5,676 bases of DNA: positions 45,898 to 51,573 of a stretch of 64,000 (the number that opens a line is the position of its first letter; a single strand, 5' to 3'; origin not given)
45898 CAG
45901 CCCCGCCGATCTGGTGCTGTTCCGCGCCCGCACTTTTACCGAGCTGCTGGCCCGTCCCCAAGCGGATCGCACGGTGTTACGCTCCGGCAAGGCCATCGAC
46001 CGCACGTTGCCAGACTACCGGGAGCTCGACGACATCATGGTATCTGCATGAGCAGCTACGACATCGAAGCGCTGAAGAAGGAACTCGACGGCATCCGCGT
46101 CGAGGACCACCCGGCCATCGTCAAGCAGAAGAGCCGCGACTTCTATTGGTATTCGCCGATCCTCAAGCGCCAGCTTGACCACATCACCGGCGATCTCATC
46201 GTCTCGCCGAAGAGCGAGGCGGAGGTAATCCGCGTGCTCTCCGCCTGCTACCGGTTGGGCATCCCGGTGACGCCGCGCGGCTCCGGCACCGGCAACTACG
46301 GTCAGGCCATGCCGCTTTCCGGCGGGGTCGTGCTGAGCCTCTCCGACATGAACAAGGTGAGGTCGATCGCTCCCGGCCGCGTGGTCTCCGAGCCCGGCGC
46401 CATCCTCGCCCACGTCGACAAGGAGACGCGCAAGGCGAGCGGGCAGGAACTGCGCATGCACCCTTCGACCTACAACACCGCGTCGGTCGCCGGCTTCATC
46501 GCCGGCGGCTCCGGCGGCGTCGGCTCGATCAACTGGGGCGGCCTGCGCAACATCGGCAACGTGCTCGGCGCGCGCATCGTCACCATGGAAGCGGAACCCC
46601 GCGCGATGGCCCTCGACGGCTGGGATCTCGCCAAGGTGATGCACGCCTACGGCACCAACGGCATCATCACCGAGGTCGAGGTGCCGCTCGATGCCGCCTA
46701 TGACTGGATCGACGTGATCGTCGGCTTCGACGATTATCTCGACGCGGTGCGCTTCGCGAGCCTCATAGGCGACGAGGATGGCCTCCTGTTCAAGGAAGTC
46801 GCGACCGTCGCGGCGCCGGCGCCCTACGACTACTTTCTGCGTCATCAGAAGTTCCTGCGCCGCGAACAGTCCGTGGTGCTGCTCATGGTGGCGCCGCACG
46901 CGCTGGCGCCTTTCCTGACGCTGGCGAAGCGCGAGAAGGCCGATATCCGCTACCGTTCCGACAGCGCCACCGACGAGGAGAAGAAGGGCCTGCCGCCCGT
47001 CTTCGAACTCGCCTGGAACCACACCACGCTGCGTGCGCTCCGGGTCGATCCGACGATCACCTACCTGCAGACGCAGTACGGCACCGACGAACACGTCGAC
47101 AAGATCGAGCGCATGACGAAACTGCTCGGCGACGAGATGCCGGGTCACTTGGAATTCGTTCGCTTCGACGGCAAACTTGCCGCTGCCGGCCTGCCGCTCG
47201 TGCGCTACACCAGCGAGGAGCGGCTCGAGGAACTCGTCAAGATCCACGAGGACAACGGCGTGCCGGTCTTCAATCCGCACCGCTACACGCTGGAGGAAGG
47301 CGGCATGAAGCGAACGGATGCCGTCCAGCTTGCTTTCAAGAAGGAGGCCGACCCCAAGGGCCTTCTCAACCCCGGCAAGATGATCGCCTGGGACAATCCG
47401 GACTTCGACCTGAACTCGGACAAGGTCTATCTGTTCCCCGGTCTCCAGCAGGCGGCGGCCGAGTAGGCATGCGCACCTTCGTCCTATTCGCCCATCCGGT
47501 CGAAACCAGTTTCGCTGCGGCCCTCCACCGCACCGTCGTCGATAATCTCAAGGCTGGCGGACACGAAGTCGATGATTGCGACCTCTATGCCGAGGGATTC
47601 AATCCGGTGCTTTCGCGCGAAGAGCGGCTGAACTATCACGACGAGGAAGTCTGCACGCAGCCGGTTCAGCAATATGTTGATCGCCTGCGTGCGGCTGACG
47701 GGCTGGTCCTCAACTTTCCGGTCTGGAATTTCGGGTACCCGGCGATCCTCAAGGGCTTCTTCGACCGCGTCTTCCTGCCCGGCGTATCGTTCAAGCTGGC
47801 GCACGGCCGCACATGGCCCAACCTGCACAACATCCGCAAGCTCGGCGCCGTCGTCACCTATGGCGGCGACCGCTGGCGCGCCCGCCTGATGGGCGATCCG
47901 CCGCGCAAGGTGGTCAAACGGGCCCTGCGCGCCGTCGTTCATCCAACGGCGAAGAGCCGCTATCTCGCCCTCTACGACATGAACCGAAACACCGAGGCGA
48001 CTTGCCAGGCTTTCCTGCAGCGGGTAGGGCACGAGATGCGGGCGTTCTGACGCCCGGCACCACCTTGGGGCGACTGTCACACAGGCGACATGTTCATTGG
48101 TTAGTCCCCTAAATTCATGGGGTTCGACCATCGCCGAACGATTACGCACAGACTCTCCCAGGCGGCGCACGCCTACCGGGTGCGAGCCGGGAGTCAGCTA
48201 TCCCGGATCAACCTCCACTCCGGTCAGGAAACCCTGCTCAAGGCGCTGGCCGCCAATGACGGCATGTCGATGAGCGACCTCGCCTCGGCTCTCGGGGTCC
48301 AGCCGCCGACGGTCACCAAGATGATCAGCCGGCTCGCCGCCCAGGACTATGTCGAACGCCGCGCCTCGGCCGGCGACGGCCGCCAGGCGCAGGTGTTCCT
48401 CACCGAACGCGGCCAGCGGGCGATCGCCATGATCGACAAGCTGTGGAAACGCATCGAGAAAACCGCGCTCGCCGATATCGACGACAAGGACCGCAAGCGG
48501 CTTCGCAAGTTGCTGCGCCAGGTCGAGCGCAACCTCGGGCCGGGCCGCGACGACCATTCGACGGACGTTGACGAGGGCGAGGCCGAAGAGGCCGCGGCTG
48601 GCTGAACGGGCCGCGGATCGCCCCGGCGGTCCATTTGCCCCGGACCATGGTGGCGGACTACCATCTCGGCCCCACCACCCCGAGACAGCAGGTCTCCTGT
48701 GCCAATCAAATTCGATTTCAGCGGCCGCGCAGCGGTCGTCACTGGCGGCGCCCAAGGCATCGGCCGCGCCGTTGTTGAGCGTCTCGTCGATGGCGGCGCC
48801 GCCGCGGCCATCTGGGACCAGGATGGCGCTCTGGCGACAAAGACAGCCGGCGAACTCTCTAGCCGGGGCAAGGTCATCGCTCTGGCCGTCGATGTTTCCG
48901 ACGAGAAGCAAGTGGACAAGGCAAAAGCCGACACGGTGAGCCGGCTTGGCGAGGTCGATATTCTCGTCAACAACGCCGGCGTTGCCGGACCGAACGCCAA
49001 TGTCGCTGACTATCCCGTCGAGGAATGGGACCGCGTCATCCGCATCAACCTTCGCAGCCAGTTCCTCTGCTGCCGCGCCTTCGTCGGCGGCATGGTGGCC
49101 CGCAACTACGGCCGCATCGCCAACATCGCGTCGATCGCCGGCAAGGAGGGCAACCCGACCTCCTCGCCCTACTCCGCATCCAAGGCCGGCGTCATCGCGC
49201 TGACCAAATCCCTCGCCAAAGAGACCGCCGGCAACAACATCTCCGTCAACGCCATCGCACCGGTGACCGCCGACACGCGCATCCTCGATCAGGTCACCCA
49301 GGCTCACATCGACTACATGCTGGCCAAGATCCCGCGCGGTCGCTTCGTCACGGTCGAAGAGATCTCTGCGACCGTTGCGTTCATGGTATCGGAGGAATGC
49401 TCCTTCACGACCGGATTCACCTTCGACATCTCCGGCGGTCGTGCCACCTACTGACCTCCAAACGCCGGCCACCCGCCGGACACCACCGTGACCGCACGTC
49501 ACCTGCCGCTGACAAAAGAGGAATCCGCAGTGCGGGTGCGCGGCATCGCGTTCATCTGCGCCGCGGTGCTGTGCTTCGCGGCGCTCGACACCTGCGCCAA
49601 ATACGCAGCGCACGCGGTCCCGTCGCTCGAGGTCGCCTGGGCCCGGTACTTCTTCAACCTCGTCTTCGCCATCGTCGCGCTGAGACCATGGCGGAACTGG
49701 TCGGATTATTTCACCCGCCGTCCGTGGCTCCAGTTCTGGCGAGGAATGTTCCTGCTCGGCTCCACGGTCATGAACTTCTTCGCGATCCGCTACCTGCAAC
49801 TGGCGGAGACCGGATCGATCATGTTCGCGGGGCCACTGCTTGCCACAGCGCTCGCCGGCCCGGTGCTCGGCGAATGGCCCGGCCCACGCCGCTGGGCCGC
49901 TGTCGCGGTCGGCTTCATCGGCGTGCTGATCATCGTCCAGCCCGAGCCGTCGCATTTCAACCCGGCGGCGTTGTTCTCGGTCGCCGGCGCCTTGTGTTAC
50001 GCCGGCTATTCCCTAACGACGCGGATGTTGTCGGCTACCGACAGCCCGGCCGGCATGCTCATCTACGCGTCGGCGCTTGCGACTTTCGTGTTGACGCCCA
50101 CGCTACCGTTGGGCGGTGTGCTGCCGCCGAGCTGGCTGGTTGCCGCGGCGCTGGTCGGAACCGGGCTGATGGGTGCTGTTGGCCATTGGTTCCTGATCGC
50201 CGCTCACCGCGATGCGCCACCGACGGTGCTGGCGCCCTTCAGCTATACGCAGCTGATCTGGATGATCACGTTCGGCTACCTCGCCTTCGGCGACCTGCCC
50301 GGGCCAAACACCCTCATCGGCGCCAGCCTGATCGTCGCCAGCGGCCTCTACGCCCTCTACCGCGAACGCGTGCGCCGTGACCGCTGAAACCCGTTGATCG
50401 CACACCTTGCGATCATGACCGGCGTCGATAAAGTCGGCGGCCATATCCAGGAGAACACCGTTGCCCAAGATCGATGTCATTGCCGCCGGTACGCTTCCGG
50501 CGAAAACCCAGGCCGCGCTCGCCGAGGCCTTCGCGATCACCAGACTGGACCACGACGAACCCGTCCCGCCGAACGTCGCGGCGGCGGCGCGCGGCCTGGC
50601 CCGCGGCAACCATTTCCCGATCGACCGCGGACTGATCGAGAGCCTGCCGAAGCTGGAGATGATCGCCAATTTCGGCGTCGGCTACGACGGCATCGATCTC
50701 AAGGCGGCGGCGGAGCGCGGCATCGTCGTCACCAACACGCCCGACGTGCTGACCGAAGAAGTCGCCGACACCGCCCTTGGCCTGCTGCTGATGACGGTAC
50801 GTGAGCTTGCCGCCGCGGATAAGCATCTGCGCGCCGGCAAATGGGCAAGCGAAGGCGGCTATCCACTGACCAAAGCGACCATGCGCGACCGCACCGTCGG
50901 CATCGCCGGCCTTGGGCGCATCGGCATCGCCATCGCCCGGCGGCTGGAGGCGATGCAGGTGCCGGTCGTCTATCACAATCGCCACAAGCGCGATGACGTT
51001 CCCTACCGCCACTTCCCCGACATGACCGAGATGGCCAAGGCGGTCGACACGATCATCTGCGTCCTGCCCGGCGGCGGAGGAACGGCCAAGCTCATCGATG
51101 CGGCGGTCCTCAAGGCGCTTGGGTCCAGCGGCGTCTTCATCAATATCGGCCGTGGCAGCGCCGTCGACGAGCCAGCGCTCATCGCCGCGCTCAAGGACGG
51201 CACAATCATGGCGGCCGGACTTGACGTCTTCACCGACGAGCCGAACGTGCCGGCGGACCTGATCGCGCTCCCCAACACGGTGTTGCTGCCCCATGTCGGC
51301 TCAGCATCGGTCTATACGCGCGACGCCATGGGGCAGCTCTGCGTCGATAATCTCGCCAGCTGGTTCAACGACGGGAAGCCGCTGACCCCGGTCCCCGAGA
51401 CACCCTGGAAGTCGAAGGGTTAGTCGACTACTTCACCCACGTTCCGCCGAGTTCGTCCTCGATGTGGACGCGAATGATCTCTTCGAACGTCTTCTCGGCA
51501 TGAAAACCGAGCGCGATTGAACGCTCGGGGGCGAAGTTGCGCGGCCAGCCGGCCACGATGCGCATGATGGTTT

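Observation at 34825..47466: Two paralogous, translationally coupled 'ring hydrolase + PCMH-type FAD oxidase' gene pairs 8 kb apart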

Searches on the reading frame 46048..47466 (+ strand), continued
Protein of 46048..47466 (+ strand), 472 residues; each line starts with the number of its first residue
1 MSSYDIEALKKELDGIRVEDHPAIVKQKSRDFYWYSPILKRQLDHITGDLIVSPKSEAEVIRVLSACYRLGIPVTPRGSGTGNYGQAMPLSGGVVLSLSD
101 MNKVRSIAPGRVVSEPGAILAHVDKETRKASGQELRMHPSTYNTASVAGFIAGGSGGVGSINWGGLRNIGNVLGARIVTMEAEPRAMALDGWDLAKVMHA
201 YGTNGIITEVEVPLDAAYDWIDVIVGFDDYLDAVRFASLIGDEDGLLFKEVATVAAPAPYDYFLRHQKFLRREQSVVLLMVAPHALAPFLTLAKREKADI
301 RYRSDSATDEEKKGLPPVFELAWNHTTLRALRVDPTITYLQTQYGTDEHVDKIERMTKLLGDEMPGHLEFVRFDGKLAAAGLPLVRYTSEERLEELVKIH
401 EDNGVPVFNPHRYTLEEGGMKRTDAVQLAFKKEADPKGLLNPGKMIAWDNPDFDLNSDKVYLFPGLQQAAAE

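Call 39: predict_structure(alignment_id=A2)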
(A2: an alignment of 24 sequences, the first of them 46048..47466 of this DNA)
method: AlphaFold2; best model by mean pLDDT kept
length: 472 residues; sequences in the alignment: 24
mean_pLDDT: 76.2   pTM: 0.79
mean pLDDT of the five models: 76.2, 75.0, 73.4, 72.1, 71.7
residues with pLDDT >= 90: 156; 70-90: 168; 50-70: 77; < 50: 71
segments of 3 or more residues with pLDDT < 50: 23-32, 80-86, 155-163, 413-422, 445-472
pLDDT, mean of each block of 10 residues (from residue 1): 79 89 46 52 66 93 95 74 49 82 94 90 92 79 75 53 52 88 91 72 76 90 95 94 84 90 90 94 93 94 95 86 68 65 82 92 83 77 66 83 75 44 66 81 43 39 32 28
secondary structure, 60 per line:
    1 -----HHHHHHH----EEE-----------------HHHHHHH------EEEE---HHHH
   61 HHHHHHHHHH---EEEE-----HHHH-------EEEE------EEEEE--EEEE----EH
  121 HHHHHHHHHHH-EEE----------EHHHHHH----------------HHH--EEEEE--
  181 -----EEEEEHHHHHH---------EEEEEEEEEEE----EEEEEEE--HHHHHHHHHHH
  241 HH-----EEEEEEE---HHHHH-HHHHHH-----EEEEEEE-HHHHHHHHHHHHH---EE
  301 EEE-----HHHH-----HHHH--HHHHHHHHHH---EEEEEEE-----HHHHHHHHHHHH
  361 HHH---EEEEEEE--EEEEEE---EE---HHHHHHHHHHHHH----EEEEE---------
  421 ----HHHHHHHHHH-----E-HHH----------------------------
elements in order: H6-12 E17-19 H37-43 E50-53 H57-70 E74-77 H83-86 E94-97 E104-108 E111-114 H120-131 E133-135 H147-152 E174-178 E186-190 H191-196 E206-216 E221-227 H230-242 E248-254 H258-262 H264-269 E275-281 H283-295 E299-303 H309-312 H318-321 H324-333 E337-343 H349-363 E367-373 E376-381 H390-402 E407-411 H425-434

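Call 42: fold_search(model_id=the predicted structure, library=pdb)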
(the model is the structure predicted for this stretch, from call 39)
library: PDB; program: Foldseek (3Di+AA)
matches with E <= 10: 769; with E <= 0.001: 308
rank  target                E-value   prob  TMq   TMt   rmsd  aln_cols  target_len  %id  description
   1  6v42_A                1.5e-57  1.00  0.88  0.89   4.7       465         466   64  Crystal structure of the flavin oxygenase with cofactor bound involved in folate catabolism (released 2020-12-02)
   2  6lpn_B                1.3e-19  1.00  0.64  0.65   5.8       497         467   18  Crystal structure of human D-2-hydroxyglutarate dehydrogenase in apo form (released 2021-01-13)
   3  6lpn_A                4.6e-19  1.00  0.64  0.65   5.8       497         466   18  Crystal structure of human D-2-hydroxyglutarate dehydrogenase in apo form (released 2021-01-13)
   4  8jdp                  9.0e-19  1.00  0.67  0.69   5.7       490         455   19  Crystal structure of H405A mLDHD in complex with D-2-hydroxyisovaleric acid (released 2023-10-18)
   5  8jdb                  9.5e-19  1.00  0.65  0.66   6.0       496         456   20  Crystal structure of H405A mLDHD in complex with D-2-hydroxyoctanoic acid (released 2023-10-18)
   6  8jde                  1.0e-18  1.00  0.66  0.68   5.5       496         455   19  Crystal structure of mLDHD in complex with D-lactate (released 2023-10-18)
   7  8jdv                  1.1e-18  1.00  0.63  0.65   5.9       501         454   19  Crystal structure of mLDHD in complex with 2-ketohexanoic acid (released 2023-10-18)
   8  8jdu                  1.1e-18  1.00  0.64  0.66   6.0       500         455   19  Crystal structure of mLDHD in complex with 2-ketovaleric acid (released 2023-10-18)
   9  9qgz_C                1.3e-18  1.00  0.63  0.66   6.3       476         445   20  Crystal structure of a D-lactate dehydrogenase from Porcellio dilatatus (released 2025-12-03)
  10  8jdt                  1.6e-18  1.00  0.65  0.67   6.1       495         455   20  Crystal structure of mLDHD in complex with 2-ketobutanoic acid (released 2023-10-18)
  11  9qit_B                1.8e-18  1.00  0.63  0.65   6.3       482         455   20  Crystal structure of a D-lactate dehydrogenase in complex with D-lactate from Porcellio dilatatus (released 2025-12-03)
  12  8jdx                  2.9e-18  1.00  0.65  0.67   5.7       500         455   19  Crystal structure of mLDHD in complex with 2-ketoisovaleric acid (released 2023-10-18)
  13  8jdc                  2.9e-18  1.00  0.64  0.66   5.8       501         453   19  Crystal structure of mLDHD in apo form (released 2023-10-18)
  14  8jds                  3.1e-18  1.00  0.65  0.67   5.6       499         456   18  Crystal structure of mLDHD in complex with Pyruvate (released 2023-10-18)
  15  9qit_E                3.6e-18  1.00  0.65  0.67   5.7       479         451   21  Crystal structure of a D-lactate dehydrogenase in complex with D-lactate from Porcellio dilatatus (released 2025-12-03)
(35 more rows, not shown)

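Call 91: search_protein_representatives(protein=window:46048-47466:+)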
Query: 472 residues. Proteins with E-value up to 0.001 (for the whole library): 6625; up to 1e-10: 1509; up to 1e-30: 335. The best 150 are listed.
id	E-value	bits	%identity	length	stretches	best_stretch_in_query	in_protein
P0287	1.2e-241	818.8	74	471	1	3-469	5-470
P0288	2.2e-184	630.0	58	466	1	5-470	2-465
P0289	6.0e-152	523.1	77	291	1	180-469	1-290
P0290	7.2e-142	489.8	50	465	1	5-463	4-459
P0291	4.8e-135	467.3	50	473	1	17-463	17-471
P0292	7.0e-134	463.5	74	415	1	5-278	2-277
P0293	2.3e-123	428.8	47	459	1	15-446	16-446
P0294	6.2e-123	427.4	47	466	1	5-442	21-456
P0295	4.7e-112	391.5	43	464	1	8-449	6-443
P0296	2.2e-110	386.1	45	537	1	14-450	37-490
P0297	3.2e-109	382.2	44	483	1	6-452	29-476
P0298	5.4e-108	378.2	43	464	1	5-447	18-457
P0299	1.8e-105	369.8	46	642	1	18-452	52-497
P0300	2.0e-105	369.7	44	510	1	6-452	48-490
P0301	5.2e-105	368.3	55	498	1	9-345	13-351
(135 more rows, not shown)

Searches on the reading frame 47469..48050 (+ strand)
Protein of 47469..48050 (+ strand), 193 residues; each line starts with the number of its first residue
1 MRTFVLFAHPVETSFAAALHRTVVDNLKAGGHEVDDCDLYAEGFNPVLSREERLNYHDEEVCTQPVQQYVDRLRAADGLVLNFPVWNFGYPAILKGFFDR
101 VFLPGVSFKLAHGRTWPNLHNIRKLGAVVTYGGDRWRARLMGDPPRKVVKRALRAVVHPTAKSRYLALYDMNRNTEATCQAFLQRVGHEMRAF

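Call 9: search_protein_families(library=pfam, proteins=[window:47469-48050:+])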
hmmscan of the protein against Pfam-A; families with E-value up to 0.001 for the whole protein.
window:47469-48050:+ (193 aa): 2 families
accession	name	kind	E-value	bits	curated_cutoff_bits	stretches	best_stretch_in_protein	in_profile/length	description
PF02525.22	Flavodoxin_2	-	3.9e-29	102.2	27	1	1-143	1-146/198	Flavodoxin-like fold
PF03358.20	FMN_red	-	8.4e-14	51.9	24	1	1-156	1-138/152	NADPH-dependent FMN reductase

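Call 11: search_protein_families(library=ncbifam, proteins=[window:47469-48050:+], max_evalue=0.00001)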
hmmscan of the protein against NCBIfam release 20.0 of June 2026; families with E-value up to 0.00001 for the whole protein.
window:47469-48050:+ (193 aa): 4 families
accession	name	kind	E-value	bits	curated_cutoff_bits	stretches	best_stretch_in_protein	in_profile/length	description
NF007280.0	PRK09739.1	equivalog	5.2e-22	78.5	162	1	2-109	5-113/199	NAD(P)H oxidoreductase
NF002370.0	PRK01355.1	subfamily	4e-08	33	143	1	12-104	15-106/199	FMN-dependent NADH-azoreductase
NF010075.0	PRK13556.1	subfamily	5.8e-08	32.9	188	1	57-111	71-125/208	FMN-dependent NADH-azoreductase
NF002044.1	PRK00871.1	equivalog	3.9e-06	26.4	210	0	70-143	49-117/170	glutathione-regulated potassium-efflux system oxidoreductase KefF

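Call 34: search_solved_structures(query=window:47469-48050:+, max_evalue=0.00001)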
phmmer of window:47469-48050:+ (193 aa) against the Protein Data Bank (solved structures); distinct sequences matched with E-value up to 0.00001: 29.
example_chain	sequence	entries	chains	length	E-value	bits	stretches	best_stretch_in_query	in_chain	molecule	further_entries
3lcm_A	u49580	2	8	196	1.7e-17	67.2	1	1-109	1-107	Putative oxidoreductase | NADPH Quinone Oxidoreductase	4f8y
1qrd_A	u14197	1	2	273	6.3e-16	62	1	2-132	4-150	QUINONE-REDUCTASE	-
1dxq_A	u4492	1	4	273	1.6e-15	60.7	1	2-133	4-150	QUINONE REDUCTASE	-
4r81_A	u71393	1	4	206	6.7e-14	55.4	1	1-115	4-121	NADH dehydrogenase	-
1qbg_A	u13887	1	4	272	8.3e-14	55.1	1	2-111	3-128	NAD(P)H DEHYDROGENASE [QUINONE] 1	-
8ok0_A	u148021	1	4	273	8.5e-14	55.1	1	2-111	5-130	NAD(P)H dehydrogenase [quinone] 1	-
5fuq_A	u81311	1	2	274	8.6e-14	55.1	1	2-111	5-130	NAD(P)H DEHYDROGENASE [QUINONE] 1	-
1d4a_A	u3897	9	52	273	8.6e-14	55.1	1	2-111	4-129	QUINONE REDUCTASE | NAD(P)H DEHYDROGENASE [QUINONE] 1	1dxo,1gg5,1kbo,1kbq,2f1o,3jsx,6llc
1h66_A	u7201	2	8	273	8.6e-14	55.1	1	2-111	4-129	NAD(P)H DEHYDROGENASE [QUINONE] 1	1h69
6fy4_A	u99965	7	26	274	8.6e-14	55.1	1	2-111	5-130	NAD(P)H dehydrogenase [quinone] 1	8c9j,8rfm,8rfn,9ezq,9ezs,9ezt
9ezs_C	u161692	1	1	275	8.7e-14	55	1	2-111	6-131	NAD(P)H dehydrogenase [quinone] 1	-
5ea2_A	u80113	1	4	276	8.8e-14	55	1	2-111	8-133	NAD(P)H dehydrogenase [quinone] 1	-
5eai_A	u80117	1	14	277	9e-14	55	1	2-111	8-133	NAD(P)H dehydrogenase [quinone] 1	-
9ezr_A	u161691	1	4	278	9.1e-14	55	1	2-111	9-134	NAD(P)H dehydrogenase [quinone] 1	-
9ezt_C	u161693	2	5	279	9.2e-14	55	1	2-111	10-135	NAD(P)H dehydrogenase [quinone] 1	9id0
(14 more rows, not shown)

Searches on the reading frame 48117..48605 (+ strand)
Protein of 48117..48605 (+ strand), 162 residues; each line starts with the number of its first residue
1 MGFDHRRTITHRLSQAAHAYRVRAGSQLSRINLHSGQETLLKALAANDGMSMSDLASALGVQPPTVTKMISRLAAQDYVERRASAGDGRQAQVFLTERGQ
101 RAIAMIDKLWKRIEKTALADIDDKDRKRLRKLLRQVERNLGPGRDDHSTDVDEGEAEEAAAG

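Call 9: search_protein_families(library=pfam, proteins=[window:48117-48605:+])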
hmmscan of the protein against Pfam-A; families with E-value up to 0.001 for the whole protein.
window:48117-48605:+ (162 aa): 13 families
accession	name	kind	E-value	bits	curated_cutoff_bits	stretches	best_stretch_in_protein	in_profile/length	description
PF12802.13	MarR_2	-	4.7e-13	49.5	27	1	40-90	10-61/61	MarR family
PF01047.28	MarR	-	4.7e-12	46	24.6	1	39-90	7-58/59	MarR family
PF01325.25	Fe_dep_repress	-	8.5e-09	35.9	26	1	42-81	15-54/60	Iron dependent repressor, N-terminal DNA binding domain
PF13412.12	HTH_24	-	4.5e-08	33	21.9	1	40-80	8-48/48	Winged helix-turn-helix DNA-binding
PF09339.16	HTH_IclR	-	1.7e-06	28.1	22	1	40-82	8-51/52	IclR helix-turn-helix domain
PF13545.12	HTH_Crp_2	-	3.1e-06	27.5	27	1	49-82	22-56/70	Crp-like helix-turn-helix domain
PF00392.27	GntR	-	1.2e-05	25.3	27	1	43-83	17-58/64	Bacterial regulatory proteins, gntR family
PF22381.2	Staph_reg_Sar_Rot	-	1.6e-05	25.3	27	1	31-104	10-83/85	Transcriptional regulator SarA/Rot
PF13463.12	HTH_27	-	6.2e-05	23.6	22.2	1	44-99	12-68/68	Winged helix DNA-binding domain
PF01978.25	TrmB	-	0.00015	22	25.6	1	31-83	4-56/68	Sugar-specific transcriptional regulator TrmB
PF25213.1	HVO_A0261_N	-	0.00016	21.9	35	1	38-115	14-83/86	HVO_A0261 N-terminal domain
PF25212.1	HVO_A0114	-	0.00022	21.4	27.6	1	39-94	26-78/84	HVO_A0114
PF13384.12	HTH_23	-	0.00046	20.4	24.6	0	44-73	14-41/50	Homeodomain-like domain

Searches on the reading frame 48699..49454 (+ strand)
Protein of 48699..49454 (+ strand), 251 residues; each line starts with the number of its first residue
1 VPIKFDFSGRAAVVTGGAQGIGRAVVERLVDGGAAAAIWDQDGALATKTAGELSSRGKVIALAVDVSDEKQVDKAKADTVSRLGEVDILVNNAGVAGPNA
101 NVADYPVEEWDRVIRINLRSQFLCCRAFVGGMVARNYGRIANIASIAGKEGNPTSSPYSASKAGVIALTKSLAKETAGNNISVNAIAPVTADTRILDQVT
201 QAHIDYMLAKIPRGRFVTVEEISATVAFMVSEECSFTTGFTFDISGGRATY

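Call 9: search_protein_families(library=pfam, proteins=[window:48699-49454:+])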
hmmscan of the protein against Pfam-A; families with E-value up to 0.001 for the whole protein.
window:48699-49454:+ (251 aa): 4 families
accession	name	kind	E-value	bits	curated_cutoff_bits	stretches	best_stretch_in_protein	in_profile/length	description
PF13561.12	adh_short_C2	-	1.7e-55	188.6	27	1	18-247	3-234/236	Enoyl-(Acyl carrier protein) reductase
PF00106.31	adh_short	-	3.6e-54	183.7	26.6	1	11-201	2-192/195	short chain dehydrogenase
PF08659.16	KR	-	7.7e-09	36.2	22.6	1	13-174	4-165/180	KR domain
PF01370.27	Epimerase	-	1.3e-05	25.2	20.9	1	13-185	2-169/240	NAD dependent epimerase/dehydratase family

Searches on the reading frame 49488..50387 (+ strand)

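Call 9: search_protein_families(library=pfam, proteins=[window:49488-50387:+])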
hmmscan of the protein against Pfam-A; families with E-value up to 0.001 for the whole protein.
window:49488-50387:+ (299 aa): 1 family
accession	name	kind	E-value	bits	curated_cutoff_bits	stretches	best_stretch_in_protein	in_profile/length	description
PF00892.27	EamA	-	4.9e-24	85.6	28.2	2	18-150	2-134/135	EamA-like transporter family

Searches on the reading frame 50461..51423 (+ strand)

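Call 9: search_protein_families(library=pfam, proteins=[window:50461-51423:+])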
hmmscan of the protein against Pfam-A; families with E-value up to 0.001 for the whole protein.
window:50461-51423:+ (320 aa): 3 families
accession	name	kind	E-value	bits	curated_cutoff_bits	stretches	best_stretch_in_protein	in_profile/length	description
PF02826.25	2-Hacid_dh_C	-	1.1e-45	155.7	25.1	1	106-280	1-178/178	D-isomer specific 2-hydroxyacid dehydrogenase, NAD binding domain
PF00389.36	2-Hacid_dh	-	1.7e-22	79.9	24.6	1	45-311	42-133/134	D-isomer specific 2-hydroxyacid dehydrogenase, catalytic domain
PF03446.21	NAD_binding_2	-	7.4e-05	23.3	21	1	145-246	1-109/161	NAD binding domain of 6-phosphogluconate dehydrogenase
